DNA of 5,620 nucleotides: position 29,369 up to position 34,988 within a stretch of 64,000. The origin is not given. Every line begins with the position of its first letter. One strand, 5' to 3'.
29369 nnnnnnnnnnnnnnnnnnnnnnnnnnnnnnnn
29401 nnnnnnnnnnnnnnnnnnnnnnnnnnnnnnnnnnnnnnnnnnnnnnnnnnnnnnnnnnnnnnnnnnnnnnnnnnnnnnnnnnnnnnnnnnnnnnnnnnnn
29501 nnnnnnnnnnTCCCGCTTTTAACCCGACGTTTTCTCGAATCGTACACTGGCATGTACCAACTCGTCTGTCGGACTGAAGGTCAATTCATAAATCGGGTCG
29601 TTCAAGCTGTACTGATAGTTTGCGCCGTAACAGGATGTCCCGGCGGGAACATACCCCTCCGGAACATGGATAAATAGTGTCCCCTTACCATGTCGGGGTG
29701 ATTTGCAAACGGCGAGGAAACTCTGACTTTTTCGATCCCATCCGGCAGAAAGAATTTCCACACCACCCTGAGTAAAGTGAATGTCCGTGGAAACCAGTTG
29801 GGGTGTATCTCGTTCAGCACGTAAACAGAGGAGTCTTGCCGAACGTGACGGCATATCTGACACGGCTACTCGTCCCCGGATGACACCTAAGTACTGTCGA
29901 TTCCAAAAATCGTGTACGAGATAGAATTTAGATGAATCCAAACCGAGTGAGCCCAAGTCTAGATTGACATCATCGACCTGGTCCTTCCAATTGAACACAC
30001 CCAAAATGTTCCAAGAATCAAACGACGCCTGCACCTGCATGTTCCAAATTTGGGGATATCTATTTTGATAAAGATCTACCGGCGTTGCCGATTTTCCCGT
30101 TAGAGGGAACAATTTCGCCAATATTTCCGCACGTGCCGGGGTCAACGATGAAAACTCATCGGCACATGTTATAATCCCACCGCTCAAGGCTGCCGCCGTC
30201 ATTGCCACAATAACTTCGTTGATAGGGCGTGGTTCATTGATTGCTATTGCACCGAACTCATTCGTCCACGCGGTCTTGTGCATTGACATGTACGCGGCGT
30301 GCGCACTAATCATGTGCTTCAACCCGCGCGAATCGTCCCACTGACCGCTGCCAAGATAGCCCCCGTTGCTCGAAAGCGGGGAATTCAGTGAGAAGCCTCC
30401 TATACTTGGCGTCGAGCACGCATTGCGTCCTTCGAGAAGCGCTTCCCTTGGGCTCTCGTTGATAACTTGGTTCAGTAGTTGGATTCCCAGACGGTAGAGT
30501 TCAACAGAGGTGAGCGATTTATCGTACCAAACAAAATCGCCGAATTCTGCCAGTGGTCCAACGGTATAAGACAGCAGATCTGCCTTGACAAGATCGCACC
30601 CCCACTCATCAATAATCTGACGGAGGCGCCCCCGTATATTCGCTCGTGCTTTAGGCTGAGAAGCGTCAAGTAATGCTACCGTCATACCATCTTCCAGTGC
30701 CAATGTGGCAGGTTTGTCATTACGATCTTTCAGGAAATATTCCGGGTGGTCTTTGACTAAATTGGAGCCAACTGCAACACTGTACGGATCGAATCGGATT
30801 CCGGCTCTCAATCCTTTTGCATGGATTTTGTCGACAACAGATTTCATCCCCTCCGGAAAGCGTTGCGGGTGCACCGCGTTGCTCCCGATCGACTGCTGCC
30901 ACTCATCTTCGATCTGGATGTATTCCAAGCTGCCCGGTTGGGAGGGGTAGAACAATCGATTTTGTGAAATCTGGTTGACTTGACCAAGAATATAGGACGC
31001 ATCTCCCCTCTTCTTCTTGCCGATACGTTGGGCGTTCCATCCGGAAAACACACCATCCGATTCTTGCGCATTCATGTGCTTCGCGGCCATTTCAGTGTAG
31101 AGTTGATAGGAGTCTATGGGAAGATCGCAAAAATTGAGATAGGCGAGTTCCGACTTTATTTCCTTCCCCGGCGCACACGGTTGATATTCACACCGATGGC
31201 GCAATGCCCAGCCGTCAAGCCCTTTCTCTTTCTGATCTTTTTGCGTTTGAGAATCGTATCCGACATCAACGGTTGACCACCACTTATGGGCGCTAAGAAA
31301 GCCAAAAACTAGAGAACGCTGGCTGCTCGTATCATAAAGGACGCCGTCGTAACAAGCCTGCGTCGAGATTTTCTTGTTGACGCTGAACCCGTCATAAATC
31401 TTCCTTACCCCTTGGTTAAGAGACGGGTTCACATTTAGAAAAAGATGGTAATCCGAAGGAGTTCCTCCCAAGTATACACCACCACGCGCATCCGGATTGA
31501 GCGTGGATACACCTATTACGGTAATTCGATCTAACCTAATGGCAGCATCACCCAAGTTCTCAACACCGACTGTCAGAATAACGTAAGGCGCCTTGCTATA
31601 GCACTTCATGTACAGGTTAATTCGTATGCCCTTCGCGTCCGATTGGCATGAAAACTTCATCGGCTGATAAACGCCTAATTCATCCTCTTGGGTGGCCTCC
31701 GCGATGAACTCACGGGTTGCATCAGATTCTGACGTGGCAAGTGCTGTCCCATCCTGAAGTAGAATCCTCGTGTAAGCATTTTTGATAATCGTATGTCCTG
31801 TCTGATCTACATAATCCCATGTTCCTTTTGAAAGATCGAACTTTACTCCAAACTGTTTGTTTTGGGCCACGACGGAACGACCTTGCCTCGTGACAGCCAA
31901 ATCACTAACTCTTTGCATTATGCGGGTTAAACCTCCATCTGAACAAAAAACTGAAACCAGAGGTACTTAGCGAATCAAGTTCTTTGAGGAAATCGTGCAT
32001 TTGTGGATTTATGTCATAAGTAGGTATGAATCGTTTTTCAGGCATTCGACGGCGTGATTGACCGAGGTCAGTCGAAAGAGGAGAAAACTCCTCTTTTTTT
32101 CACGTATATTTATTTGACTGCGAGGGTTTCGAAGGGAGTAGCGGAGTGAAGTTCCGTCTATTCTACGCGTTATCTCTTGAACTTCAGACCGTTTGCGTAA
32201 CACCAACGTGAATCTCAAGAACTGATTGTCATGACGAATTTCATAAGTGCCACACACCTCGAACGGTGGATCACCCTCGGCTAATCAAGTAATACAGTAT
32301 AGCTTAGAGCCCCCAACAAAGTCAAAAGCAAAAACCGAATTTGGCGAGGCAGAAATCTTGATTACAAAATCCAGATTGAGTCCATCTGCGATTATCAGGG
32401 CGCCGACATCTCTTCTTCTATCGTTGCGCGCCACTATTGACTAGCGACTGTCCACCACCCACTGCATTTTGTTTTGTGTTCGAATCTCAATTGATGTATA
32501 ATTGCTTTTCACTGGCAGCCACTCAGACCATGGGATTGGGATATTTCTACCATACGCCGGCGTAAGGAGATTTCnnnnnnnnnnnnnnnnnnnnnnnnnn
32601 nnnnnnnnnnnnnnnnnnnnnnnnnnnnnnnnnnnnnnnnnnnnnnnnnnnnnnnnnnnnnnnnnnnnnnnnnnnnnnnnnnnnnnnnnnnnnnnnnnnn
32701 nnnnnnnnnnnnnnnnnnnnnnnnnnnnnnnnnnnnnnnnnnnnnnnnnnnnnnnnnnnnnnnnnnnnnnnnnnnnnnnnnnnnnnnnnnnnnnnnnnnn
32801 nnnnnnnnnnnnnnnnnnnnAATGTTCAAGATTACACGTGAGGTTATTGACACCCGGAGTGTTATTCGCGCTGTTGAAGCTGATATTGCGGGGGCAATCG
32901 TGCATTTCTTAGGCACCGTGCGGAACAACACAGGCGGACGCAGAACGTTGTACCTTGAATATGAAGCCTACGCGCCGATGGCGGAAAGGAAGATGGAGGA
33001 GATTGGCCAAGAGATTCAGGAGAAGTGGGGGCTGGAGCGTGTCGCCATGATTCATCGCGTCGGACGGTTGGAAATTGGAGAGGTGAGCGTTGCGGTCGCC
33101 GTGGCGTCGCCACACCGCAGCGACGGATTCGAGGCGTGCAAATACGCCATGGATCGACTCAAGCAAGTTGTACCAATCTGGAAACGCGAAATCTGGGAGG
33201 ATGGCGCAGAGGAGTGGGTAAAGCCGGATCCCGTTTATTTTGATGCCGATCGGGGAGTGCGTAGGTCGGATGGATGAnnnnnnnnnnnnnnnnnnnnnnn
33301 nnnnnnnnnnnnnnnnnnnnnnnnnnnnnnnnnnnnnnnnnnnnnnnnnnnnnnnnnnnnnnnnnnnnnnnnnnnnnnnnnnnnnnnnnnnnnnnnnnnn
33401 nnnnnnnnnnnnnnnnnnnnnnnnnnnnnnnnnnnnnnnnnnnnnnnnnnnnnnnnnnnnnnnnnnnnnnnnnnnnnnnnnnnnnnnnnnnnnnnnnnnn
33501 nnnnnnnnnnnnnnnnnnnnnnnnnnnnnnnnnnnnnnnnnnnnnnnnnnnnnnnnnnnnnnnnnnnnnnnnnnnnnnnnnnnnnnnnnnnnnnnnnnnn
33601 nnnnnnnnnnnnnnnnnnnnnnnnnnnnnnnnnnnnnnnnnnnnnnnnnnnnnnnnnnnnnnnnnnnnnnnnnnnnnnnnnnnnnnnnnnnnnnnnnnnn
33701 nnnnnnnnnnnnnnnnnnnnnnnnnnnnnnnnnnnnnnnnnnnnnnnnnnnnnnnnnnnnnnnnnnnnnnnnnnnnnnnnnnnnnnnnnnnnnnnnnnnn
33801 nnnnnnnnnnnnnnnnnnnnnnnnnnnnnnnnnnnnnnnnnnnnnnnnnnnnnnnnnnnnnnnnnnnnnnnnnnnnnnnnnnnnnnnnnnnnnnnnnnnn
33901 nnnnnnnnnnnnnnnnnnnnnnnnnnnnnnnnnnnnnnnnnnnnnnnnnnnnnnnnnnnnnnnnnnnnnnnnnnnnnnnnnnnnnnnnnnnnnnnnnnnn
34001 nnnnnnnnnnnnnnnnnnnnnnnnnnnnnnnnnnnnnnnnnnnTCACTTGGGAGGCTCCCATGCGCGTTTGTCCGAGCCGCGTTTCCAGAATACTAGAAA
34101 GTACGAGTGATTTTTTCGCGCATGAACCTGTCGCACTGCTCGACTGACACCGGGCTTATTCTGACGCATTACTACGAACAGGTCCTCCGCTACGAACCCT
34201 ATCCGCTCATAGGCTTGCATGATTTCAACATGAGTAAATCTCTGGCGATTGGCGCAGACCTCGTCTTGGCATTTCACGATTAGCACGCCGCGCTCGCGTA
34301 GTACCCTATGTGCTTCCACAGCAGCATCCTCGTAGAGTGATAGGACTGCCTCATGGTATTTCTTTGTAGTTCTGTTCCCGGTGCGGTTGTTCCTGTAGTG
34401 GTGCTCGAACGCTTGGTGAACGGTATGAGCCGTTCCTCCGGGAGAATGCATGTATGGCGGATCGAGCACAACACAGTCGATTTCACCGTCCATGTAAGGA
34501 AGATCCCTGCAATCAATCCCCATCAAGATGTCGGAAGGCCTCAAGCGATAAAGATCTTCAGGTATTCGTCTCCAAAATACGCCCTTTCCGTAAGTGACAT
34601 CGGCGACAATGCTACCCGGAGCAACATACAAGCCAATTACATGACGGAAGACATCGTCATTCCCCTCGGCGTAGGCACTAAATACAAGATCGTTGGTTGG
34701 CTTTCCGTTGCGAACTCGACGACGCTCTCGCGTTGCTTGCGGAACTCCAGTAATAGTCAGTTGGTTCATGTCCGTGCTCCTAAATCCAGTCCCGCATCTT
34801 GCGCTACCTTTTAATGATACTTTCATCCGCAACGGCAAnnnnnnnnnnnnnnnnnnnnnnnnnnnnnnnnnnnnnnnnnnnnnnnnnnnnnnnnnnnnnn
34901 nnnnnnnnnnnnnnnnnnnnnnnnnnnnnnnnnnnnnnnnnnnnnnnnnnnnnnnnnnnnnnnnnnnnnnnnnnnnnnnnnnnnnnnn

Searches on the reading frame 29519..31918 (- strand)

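Call 9: search_protein_families(library=pfam, proteins=[window:29519-31918:-], max_evalue=0.001)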
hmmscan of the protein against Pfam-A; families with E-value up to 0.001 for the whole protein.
window:29519-31918:- (799 aa): 2 families
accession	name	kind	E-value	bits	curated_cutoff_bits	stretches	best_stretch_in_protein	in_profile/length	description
PF02065.24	Melibiase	-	2.7e-13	50.1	27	1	341-448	89-191/347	Melibiase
PF16499.11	Melibiase_2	-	0.00092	19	23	0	331-377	48-98/284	Alpha galactosidase A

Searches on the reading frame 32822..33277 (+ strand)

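Call 9: search_protein_families(library=pfam, proteins=[window:32822-33277:+], max_evalue=0.001)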
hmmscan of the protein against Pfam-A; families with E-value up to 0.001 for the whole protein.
window:32822-33277:+ (151 aa): 1 family
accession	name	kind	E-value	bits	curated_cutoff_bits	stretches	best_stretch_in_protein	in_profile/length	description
PF02391.22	MoaE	-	1.6e-41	141.5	23.4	1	4-115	1-113/114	MoaE protein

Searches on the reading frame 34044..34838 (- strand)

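Call 9: search_protein_families(library=pfam, proteins=[window:34044-34838:-], max_evalue=0.001)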
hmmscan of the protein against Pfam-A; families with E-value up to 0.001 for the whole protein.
window:34044-34838:- (264 aa): 1 family
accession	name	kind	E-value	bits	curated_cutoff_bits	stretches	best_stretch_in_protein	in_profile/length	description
PF01555.25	N6_N4_Mtase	-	9e-09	36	26.7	1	120-256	1-110/221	DNA methylase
